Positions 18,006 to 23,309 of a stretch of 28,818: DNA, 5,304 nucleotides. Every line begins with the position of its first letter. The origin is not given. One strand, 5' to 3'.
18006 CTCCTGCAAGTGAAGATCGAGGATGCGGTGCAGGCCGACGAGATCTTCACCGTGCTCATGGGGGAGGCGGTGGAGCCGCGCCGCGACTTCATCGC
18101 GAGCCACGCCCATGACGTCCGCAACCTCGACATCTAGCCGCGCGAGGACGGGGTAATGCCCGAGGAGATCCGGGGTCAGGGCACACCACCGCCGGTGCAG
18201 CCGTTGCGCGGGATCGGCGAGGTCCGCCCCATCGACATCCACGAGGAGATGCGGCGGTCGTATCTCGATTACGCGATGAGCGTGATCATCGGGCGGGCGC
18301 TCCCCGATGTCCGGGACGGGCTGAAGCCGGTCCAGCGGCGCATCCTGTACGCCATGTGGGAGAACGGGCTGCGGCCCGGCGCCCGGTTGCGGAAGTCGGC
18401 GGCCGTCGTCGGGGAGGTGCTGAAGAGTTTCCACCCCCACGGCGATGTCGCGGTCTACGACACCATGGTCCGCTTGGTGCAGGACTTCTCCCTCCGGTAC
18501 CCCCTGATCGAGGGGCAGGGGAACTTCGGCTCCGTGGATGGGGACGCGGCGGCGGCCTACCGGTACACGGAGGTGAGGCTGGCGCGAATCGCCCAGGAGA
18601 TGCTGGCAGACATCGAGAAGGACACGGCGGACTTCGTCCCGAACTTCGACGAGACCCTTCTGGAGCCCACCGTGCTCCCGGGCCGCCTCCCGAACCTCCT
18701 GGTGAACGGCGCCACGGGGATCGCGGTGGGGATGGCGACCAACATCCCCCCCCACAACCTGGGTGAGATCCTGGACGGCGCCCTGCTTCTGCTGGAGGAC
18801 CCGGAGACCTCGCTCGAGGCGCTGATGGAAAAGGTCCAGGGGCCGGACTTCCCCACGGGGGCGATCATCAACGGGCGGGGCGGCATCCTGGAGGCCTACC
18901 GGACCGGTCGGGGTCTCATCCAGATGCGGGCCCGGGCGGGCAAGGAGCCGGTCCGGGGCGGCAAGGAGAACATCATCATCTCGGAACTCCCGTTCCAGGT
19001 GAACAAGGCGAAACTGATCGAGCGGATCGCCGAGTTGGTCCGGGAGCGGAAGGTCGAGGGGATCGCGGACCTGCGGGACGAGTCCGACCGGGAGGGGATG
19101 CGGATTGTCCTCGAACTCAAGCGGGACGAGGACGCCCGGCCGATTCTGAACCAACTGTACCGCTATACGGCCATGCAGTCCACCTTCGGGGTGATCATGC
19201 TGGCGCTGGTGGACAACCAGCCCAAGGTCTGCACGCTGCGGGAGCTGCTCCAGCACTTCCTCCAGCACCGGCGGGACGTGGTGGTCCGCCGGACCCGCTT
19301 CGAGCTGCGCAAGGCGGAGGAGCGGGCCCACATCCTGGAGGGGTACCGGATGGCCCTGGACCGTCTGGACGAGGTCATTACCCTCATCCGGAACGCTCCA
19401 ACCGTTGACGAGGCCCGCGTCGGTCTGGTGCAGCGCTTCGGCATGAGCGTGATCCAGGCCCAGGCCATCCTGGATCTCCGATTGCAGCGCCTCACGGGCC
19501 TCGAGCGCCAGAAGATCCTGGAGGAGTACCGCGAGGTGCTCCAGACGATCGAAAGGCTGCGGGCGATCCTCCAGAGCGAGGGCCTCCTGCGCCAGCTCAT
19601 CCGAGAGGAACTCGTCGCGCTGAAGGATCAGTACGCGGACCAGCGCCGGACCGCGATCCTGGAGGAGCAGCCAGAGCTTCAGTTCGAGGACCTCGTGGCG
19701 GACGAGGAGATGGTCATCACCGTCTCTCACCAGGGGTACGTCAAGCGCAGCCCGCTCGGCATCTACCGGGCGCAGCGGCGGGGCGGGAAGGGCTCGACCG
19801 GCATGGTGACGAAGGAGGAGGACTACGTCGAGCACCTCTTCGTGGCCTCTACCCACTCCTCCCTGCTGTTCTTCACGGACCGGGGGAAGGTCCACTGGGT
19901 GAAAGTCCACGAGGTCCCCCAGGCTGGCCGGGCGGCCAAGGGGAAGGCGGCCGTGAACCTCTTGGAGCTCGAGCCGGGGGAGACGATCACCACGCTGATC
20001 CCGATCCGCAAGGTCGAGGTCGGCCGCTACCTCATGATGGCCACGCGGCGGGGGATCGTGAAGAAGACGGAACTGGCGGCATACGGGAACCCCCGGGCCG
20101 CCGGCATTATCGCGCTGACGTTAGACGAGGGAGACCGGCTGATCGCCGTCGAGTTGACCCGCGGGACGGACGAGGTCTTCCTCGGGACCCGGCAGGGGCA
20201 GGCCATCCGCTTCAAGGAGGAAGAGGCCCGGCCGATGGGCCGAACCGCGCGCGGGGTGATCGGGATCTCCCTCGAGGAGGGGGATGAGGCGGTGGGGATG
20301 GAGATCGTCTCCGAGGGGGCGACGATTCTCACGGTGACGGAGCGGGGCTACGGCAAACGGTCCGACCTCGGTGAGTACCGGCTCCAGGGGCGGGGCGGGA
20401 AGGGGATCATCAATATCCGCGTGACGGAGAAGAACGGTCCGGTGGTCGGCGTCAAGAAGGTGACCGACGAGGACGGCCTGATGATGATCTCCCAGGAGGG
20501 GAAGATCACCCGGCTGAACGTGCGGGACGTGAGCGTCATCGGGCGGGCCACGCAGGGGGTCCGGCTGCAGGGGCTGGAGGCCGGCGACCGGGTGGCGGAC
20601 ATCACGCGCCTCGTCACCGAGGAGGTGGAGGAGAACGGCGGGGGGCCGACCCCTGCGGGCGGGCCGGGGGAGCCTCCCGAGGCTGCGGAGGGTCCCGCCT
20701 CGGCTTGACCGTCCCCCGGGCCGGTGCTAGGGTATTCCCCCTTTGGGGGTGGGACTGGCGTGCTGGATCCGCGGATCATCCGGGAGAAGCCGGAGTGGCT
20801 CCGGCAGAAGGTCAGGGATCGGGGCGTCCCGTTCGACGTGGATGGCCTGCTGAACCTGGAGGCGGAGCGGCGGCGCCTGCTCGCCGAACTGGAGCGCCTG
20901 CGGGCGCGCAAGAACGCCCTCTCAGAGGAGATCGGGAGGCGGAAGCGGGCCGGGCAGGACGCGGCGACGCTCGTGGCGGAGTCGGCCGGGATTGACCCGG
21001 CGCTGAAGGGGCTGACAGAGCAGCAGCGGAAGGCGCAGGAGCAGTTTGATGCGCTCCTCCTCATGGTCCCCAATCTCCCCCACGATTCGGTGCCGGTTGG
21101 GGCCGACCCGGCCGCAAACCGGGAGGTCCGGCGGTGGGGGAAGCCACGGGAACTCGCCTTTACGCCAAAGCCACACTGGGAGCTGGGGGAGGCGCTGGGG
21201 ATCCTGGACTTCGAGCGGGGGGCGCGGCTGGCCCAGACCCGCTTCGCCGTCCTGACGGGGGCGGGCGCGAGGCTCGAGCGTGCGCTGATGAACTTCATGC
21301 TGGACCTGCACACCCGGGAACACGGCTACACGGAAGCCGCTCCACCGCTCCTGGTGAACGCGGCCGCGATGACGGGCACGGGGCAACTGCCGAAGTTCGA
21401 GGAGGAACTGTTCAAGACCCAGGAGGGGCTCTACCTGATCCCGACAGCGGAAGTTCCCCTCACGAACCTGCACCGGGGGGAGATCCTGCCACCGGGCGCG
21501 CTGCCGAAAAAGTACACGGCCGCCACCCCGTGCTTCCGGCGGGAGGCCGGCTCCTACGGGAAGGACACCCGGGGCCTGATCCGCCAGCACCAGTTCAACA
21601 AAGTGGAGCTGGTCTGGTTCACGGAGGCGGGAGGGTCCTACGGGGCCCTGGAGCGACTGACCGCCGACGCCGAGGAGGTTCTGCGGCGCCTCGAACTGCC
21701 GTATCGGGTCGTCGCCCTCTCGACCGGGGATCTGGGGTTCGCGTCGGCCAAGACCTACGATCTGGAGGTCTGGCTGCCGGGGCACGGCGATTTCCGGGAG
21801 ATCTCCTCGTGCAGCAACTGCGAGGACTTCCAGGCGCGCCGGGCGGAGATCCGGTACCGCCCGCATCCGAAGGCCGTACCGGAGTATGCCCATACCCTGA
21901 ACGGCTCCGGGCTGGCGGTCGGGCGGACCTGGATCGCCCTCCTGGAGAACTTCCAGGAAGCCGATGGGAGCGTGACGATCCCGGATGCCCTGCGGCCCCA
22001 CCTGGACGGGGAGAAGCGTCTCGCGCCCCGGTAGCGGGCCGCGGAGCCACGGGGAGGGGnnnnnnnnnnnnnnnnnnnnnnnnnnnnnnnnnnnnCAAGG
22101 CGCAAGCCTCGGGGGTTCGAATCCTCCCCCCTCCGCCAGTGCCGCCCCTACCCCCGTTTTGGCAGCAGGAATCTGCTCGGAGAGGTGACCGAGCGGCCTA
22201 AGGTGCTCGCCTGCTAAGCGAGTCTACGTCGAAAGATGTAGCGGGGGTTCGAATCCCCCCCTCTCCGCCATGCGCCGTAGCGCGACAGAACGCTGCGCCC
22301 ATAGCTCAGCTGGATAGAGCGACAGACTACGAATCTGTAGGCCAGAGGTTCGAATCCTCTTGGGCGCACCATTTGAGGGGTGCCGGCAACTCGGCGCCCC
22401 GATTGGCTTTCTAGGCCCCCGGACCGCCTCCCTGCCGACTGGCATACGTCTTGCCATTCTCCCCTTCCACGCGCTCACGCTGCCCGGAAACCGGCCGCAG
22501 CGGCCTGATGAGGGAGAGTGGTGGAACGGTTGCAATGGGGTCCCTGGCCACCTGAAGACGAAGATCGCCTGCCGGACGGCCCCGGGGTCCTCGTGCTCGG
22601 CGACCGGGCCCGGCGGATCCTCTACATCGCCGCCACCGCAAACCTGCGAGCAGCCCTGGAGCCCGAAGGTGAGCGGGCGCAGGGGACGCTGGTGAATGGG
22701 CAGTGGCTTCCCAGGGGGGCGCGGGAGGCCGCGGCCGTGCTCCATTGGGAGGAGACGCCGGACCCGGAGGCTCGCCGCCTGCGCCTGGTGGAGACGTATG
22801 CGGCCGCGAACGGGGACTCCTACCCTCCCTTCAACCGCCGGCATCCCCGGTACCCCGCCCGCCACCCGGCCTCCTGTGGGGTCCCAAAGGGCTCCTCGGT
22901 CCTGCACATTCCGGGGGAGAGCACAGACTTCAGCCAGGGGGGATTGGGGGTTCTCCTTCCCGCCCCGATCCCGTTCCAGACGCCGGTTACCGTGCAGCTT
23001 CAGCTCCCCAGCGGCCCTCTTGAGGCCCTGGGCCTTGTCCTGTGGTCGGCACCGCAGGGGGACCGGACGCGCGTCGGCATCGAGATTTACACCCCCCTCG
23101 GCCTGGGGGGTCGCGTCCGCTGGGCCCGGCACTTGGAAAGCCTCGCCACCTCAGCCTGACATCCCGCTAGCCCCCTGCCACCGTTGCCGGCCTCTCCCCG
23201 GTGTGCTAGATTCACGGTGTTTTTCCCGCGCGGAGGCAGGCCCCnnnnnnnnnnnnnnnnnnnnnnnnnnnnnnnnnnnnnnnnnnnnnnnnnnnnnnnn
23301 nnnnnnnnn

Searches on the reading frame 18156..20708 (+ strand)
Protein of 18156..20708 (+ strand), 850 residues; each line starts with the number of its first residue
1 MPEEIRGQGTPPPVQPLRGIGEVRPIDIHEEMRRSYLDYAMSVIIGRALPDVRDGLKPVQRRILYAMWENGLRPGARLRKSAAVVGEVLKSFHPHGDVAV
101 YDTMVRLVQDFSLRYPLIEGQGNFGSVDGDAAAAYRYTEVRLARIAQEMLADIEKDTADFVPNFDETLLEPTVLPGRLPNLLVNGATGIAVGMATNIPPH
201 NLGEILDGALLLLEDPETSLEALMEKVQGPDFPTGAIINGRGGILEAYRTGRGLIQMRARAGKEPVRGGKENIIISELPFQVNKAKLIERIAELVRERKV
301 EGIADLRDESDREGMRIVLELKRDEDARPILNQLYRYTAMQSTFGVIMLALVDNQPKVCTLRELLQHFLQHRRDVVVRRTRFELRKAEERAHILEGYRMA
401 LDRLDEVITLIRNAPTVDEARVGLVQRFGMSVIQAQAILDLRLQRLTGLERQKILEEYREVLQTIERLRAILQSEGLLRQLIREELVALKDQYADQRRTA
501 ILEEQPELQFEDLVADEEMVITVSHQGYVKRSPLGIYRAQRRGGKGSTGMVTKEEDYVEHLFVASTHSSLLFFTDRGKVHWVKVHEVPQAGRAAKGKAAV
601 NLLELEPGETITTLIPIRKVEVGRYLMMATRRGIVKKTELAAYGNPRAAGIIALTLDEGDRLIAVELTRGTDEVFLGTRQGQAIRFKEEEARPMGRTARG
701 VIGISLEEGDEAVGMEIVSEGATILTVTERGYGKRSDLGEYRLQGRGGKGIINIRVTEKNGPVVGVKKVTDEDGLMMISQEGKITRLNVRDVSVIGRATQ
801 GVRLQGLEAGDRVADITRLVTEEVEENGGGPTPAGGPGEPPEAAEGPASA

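Call 4: search_protein_families(library=pfam, proteins=[window:18156-20708:+])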
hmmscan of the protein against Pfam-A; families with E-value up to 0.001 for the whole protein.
window:18156-20708:+ (850 aa): 2 families
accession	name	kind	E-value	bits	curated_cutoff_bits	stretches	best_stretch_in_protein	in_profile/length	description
PF00521.26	DNA_topoisoIV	-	1.8e-156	521.8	31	1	47-486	1-431/432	DNA gyrase/topoisomerase IV, subunit A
PF03989.18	DNA_gyraseA_C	-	3.3e-70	231.7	27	6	672-719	1-48/48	DNA gyrase C-terminal domain, beta-propeller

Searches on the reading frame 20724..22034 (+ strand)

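Call 5: search_protein_families(library=pfam, proteins=[window:20724-22034:+])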
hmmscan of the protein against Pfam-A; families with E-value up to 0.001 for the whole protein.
window:20724-22034:+ (436 aa): 2 families
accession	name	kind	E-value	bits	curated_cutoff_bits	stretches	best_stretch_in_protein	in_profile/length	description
PF00587.30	tRNA-synt_2b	-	3.3e-34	118.9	29.3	1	233-410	8-179/179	tRNA synthetase class II core domain (G, H, P, S and T)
PF02403.27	Seryl_tRNA_N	-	8.6e-25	87.5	28.2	1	13-119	1-108/108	Seryl-tRNA synthetase N-terminal domain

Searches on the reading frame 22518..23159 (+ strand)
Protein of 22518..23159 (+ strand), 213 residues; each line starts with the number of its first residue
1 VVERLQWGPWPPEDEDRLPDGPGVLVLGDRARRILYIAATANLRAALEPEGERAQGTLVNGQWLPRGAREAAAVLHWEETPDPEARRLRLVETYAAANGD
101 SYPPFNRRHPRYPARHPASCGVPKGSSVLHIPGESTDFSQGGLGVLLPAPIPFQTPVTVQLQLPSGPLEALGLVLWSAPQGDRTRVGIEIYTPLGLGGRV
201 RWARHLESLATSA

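Call 30: search_protein_families(library=pfam, proteins=[window:22518-23159:+], max_evalue=0.01)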
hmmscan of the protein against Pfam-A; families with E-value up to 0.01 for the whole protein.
window:22518-23159:+ (213 aa): 1 family
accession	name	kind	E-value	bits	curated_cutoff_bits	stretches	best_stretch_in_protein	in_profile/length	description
PF07238.19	PilZ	-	4e-10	40.4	22.5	1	106-195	2-89/102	PilZ domain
